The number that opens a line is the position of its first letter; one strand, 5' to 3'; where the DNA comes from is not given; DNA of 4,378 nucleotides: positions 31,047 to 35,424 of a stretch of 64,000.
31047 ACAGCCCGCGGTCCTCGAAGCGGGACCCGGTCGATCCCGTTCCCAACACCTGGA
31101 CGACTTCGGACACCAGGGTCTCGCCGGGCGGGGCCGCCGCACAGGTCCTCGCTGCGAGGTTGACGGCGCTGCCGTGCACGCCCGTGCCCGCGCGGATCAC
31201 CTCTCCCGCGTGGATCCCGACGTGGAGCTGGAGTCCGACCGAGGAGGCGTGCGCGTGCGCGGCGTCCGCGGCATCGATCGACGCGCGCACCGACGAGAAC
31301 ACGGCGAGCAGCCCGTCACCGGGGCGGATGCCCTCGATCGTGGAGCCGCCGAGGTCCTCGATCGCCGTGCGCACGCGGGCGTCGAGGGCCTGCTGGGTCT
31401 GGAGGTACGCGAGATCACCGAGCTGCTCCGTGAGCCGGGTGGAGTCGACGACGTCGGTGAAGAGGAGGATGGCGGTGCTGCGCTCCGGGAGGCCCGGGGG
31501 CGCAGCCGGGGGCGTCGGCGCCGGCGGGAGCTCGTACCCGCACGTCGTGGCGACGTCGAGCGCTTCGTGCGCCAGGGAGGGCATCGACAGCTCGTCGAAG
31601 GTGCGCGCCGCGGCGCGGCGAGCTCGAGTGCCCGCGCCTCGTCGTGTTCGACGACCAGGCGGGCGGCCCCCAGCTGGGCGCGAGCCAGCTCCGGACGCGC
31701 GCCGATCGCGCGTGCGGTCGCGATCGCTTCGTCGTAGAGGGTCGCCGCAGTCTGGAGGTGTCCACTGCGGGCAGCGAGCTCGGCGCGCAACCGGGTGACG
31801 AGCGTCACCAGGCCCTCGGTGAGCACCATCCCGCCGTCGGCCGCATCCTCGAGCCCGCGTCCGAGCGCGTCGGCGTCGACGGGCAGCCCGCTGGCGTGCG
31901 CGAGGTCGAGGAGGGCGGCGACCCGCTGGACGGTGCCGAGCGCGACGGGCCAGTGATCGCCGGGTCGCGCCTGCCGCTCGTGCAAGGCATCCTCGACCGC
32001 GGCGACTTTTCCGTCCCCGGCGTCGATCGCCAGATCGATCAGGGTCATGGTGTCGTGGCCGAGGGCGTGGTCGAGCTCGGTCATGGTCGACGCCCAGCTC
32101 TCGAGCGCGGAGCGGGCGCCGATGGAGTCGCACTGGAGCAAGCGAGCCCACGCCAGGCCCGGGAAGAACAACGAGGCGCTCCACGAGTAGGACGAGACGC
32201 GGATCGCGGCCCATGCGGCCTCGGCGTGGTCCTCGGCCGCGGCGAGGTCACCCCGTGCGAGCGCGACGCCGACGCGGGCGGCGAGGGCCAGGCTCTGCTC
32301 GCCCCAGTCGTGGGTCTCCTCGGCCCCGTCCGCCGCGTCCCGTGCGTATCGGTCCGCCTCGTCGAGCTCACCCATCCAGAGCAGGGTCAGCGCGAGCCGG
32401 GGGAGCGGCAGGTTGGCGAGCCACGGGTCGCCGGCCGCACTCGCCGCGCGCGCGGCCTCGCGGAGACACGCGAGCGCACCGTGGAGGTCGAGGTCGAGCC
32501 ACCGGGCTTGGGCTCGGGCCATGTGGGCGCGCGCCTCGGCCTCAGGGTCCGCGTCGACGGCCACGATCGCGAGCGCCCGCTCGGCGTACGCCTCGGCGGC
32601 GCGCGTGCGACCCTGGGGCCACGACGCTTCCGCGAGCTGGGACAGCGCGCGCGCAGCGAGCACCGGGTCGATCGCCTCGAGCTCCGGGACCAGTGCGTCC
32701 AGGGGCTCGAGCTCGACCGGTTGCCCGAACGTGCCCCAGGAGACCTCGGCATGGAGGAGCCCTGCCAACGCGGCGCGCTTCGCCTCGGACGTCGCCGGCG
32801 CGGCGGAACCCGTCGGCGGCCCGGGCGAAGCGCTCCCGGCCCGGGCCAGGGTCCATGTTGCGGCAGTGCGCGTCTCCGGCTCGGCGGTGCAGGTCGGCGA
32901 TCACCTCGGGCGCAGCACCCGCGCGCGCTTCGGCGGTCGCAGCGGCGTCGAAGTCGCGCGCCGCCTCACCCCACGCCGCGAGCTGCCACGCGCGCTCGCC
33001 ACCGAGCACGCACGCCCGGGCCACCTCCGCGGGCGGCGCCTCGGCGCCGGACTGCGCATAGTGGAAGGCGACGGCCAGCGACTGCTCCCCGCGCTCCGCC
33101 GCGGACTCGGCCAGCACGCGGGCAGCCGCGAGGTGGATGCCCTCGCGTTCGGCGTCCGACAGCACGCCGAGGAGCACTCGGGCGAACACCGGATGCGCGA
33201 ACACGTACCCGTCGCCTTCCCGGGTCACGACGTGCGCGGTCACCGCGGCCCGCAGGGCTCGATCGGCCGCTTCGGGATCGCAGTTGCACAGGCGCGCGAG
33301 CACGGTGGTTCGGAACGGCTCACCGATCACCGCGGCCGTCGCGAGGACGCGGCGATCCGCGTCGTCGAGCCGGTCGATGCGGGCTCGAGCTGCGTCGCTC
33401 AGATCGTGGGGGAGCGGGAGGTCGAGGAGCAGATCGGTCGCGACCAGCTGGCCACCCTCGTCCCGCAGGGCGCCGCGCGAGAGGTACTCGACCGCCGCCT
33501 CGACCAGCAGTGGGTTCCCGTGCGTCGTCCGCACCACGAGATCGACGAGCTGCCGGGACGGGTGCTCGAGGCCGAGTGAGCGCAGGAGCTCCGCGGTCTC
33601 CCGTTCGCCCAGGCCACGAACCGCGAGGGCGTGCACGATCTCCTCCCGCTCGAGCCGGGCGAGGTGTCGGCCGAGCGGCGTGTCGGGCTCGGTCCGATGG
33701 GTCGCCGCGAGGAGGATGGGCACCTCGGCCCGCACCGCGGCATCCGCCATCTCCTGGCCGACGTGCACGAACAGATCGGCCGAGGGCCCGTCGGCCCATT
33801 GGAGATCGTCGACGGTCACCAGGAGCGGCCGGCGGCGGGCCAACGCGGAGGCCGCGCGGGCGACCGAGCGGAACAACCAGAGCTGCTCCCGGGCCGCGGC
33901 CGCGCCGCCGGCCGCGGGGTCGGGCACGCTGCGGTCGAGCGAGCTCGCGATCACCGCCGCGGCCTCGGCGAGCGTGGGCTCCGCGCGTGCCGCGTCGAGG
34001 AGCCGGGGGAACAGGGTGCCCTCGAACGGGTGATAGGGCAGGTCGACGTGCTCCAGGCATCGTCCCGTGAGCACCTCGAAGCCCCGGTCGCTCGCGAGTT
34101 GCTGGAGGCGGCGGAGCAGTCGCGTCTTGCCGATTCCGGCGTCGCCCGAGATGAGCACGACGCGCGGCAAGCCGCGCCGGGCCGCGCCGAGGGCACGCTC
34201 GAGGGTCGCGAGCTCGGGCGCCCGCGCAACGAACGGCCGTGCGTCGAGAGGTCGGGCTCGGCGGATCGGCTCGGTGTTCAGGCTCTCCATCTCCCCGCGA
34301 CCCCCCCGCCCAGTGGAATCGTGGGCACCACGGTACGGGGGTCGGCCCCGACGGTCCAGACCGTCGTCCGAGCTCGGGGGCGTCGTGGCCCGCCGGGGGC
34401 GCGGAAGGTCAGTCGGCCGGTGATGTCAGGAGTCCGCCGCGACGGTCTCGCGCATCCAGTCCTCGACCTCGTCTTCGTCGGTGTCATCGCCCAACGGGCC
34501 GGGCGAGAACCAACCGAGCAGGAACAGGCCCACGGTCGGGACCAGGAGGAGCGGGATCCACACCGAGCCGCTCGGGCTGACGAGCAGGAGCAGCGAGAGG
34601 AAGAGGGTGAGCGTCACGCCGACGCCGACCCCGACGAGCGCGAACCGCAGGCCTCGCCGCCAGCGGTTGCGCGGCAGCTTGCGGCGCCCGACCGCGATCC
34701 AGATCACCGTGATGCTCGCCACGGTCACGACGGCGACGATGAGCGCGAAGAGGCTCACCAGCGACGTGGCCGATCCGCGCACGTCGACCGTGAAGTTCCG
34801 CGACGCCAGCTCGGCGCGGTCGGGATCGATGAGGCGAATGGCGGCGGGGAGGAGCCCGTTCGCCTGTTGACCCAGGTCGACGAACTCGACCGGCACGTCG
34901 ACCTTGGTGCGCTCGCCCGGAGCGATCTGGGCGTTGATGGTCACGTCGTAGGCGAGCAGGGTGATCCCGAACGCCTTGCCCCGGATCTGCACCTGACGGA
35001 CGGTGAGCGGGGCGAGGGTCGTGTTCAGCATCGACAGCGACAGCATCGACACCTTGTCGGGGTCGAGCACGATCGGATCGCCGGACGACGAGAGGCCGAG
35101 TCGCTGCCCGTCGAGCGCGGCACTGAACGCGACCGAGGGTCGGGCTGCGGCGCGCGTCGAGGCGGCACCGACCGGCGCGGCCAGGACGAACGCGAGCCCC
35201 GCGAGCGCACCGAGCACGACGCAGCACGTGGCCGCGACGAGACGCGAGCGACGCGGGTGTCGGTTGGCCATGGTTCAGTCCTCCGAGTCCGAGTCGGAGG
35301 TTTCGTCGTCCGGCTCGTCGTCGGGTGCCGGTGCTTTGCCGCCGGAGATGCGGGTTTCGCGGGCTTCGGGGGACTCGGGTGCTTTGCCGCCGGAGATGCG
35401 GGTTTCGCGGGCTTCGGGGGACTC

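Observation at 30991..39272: Compact Ser/Thr-kinase - FHA - dual cyclase - STAND signalling island next to a VWA-containing giant surface protein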

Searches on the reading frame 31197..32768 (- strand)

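Call 6: search_protein_families(library=pfam, proteins=[window:31197-32768:-], max_evalue=0.01)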
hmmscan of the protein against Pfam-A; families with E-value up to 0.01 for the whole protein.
window:31197-32768:- (523 aa): 2 families
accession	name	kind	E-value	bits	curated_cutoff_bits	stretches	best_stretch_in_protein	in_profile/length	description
PF13424.12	TPR_12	-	6.1e-06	26.8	30.1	0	124-185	8-71/77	Tetratricopeptide repeat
PF13374.12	TPR_10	-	0.0031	17.9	27.5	0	125-152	8-35/42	Tetratricopeptide repeat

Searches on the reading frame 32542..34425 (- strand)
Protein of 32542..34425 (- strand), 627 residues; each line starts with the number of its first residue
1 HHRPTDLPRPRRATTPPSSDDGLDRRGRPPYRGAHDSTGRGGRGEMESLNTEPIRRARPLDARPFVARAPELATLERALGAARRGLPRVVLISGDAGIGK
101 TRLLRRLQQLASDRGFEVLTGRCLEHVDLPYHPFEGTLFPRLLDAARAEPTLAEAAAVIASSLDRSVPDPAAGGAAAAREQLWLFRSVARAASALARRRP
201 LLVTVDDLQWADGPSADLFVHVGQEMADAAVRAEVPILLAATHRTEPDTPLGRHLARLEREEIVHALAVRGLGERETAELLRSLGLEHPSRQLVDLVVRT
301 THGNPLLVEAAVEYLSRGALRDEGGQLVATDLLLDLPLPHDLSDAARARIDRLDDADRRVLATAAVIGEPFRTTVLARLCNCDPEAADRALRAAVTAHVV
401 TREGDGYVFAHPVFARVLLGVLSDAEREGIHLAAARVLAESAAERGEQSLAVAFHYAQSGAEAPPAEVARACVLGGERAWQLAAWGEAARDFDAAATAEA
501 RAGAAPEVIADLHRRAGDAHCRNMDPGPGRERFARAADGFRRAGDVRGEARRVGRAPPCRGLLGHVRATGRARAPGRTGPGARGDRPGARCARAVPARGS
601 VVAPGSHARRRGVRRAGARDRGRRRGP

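Call 6: search_protein_families(library=pfam, proteins=[window:32542-34425:-], max_evalue=0.01)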
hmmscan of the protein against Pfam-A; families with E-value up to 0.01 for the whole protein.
window:32542-34425:- (627 aa): 7 families
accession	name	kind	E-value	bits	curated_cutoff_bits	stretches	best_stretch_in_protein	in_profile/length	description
PF13191.12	AAA_16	-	3e-26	93.4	32.6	1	64-225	1-158/167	AAA ATPase domain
PF13401.12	AAA_22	-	2.2e-05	25.2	27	1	87-243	5-124/130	AAA domain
PF05729.18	NACHT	-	5.4e-05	23.5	26.7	1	88-115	1-28/167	NACHT domain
PF01637.24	ATPase_2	-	0.00054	20.3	33.2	1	65-213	1-124/225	ATPase domain predominantly from Archaea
PF25199.1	nSTAND_NTPase5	-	0.0037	17.5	34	1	70-119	20-74/145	Novel STAND NTPase 5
PF20720.3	nSTAND3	-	0.007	16.5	27.2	0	88-119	18-49/155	Novel STAND NTPase 3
PF13604.12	AAA_30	-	0.0077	16.4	27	0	88-119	19-50/191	AAA domain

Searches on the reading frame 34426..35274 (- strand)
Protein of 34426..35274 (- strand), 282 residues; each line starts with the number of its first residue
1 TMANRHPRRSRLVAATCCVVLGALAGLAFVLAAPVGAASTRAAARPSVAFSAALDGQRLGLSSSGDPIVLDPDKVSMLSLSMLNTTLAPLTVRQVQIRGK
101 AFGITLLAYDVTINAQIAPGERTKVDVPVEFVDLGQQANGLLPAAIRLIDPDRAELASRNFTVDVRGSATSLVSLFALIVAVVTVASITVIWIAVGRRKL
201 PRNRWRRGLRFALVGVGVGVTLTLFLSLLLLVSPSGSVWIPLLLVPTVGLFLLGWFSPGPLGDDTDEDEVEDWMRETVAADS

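Call 6: search_protein_families(library=pfam, proteins=[window:34426-35274:-], max_evalue=0.01)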
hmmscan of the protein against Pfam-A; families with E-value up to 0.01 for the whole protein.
window:34426-35274:- (282 aa): 0 families

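Call 54: find_homologous_proteins(query=window:34429-35271:-)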
Query window:34429-35271:- (281 aa): 99 proteins with E <= 0.001 among 8000 candidates.
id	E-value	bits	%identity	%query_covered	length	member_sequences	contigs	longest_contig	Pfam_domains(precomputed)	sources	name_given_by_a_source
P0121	6.1e-166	569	95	100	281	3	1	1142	-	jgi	jgi:hypothetical protein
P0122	6.5e-147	506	86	99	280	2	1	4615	-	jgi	jgi:hypothetical protein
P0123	2.4e-123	429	80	89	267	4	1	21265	-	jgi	-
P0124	3.0e-123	429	81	84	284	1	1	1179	-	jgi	jgi:hypothetical protein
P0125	1.3e-121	423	78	93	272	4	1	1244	-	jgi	-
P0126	6.6e-121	421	82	84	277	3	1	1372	-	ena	-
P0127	3.3e-119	415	81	85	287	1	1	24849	-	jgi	jgi:hypothetical protein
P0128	3.5e-119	415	79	86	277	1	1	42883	-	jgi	jgi:hypothetical protein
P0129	4.7e-119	415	80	85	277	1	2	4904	-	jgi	-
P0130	1.0e-118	414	77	92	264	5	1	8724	-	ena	-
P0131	1.6e-118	413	80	85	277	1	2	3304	-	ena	-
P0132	1.6e-118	413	80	85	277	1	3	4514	-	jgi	-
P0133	3.5e-116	405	72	100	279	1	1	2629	-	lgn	-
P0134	2.1e-114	400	75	85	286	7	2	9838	-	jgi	jgi:hypothetical protein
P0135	8.4e-114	398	73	89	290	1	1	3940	-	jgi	jgi:hypothetical protein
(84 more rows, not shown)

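Call 63: predict_structure(alignment_id=A2)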
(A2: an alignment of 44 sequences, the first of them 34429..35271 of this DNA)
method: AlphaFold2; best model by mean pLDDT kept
length: 281 residues; sequences in the alignment: 44
mean_pLDDT: 84.9   pTM: 0.70
mean pLDDT of the five models: 84.9, 84.0, 83.0, 82.1, 81.1
residues with pLDDT >= 90: 165; 70-90: 70; 50-70: 34; < 50: 12
segments of 3 or more residues with pLDDT < 50: 1-3, 34-41
pLDDT, mean of each block of 10 residues (from residue 1): 52 76 76 49 81 95 92 96 96 95 90 96 96 90 96 95 91 90 93 90 93 94 87 79 93 86 54 59 51
secondary structure, 60 per line:
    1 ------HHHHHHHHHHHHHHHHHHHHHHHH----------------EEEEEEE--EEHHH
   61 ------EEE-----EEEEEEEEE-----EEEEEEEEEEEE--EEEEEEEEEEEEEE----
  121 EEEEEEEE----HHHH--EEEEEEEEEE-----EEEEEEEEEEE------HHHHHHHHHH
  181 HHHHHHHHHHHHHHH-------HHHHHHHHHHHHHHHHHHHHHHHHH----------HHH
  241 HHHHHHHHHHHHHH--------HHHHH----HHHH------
elements in order: H7-30 E47-53 E67-69 E75-83 E89-100 E103-116 E121-128 H133-136 E139-148 E154-164 H171-195 H203-227 H238-254 H263-267 H272-275

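Call 66: fold_search(model_id=the predicted structure, library=pdb)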
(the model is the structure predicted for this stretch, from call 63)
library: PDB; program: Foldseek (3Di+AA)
matches with E <= 10: 1849; with E <= 0.001: 232
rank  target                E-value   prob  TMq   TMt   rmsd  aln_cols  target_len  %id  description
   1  1ft3_B                1.8e-06  1.00  0.36  0.67   3.6       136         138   17  CRYSTAL STRUCTURE OF TRUNCATED RHOGDI K141A MUTANT (released 2001-05-02)
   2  2n80_MODEL_1_B        2.2e-06  1.00  0.32  0.48   8.7       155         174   12  p75NTR DD:RhoGDI (released 2015-12-23)
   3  1hh4_D                5.2e-06  1.00  0.32  0.46   4.7       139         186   12  Rac1-RhoGDI complex involved in NADPH oxidase activation (released 2001-08-28)
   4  1ft0_B                6.2e-06  1.00  0.35  0.65   4.4       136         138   18  CRYSTAL STRUCTURE OF TRUNCATED HUMAN RHOGDI K113A MUTANT (released 2001-05-02)
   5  1fst_A                7.0e-06  1.00  0.32  0.59   4.5       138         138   13  CRYSTAL STRUCTURE OF TRUNCATED HUMAN RHOGDI TRIPLE MUTANT (released 2001-05-02)
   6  2jhs                  7.9e-06  1.00  0.32  0.59   4.6       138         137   12  CRYSTAL STRUCTURE OF RHOGDI K135H,K138H,K141H MUTANT (released 2007-05-08)
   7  1qvy_A                7.9e-06  1.00  0.31  0.57   5.3       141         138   15  Crystal structure of RhoGDI K(199,200)R double mutant (released 2004-02-10)
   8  1ft0_A                8.9e-06  1.00  0.31  0.61   5.4       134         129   14  CRYSTAL STRUCTURE OF TRUNCATED HUMAN RHOGDI K113A MUTANT (released 2001-05-02)
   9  7ok6_HHH              8.9e-06  1.00  0.29  0.45   6.2       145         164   14  Crystal structure of UNC119B in complex with LCK peptide (released 2021-06-09)
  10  4f38_B                9.4e-06  1.00  0.33  0.45   5.1       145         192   14  Crystal structure of geranylgeranylated RhoA in complex with RhoGDI in its active GPPNHP-bound form (released 2012-05-23)
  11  8rjc_5                9.4e-06  1.00  0.29  0.43  13.1       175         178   11  Structure of the rabbit 80S ribosome stalled on a 2-TMD rhodopsin intermediate in complex with Sec61-TRAP, open confor (released 2024-01-24)
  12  2jht_A                1.0e-05  1.00  0.34  0.62   4.7       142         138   14  CRYSTAL STRUCTURE OF RHOGDI K135T,K138T,K141T MUTANT (released 2007-05-08)
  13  1fso                  1.0e-05  1.00  0.33  0.59   4.5       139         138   14  CRYSTAL STRUCTURE OF TRUNCATED HUMAN RHOGDI QUADRUPLE MUTANT (released 2001-05-02)
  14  1hh4_E                1.4e-05  1.00  0.34  0.49   4.5       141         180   12  Rac1-RhoGDI complex involved in NADPH oxidase activation (released 2001-08-28)
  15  8btk_TA               1.4e-05  1.00  0.31  0.47  14.9       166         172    8  Structure of the TRAP complex with the Sec translocon and a translating ribosome (released 2023-05-24)
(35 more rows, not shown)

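Call 86: search_protein_families(library=padloc, proteins=[window:34429-35271:-], max_evalue=0.01)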
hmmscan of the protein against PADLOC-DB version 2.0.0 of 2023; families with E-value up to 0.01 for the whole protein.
window:34429-35271:- (281 aa): 0 families
